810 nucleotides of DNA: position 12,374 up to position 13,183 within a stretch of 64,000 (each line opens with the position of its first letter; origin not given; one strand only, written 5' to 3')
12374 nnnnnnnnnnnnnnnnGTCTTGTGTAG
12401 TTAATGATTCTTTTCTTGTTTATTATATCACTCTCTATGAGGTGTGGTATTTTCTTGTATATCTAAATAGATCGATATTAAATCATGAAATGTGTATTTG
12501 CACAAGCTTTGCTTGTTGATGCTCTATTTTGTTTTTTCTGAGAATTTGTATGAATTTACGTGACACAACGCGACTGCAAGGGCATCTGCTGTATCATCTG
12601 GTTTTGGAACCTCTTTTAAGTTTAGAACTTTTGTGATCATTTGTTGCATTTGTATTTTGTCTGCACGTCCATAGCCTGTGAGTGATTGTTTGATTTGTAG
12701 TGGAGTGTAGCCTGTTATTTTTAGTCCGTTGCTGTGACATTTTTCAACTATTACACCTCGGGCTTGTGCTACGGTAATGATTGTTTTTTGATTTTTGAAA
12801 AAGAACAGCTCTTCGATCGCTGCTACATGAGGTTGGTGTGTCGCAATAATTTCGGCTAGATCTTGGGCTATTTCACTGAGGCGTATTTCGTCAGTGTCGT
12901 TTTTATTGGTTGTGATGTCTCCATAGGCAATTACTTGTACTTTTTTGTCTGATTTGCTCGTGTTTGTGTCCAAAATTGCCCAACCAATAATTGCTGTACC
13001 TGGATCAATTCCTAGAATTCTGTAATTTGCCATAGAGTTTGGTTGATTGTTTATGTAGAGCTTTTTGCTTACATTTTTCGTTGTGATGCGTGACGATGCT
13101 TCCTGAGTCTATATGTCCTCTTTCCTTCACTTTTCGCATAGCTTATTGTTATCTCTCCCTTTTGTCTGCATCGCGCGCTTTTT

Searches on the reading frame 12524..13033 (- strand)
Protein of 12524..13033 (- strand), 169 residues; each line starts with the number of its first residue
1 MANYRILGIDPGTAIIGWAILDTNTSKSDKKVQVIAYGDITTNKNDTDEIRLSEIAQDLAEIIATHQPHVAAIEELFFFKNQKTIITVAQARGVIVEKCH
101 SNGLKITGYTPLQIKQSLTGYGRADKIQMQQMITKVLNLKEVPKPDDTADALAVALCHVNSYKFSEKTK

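Call 10: search_protein_families(library=pfam, proteins=[window:12524-13033:-], max_evalue=0.001)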
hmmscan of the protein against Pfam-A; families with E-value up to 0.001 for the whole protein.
window:12524-13033:- (169 aa): 1 family
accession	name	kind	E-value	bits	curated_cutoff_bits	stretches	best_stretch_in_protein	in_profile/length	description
PF02075.23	RuvC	-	4.2e-44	150.5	22.2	1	6-158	1-148/148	Crossover junction endodeoxyribonuclease RuvC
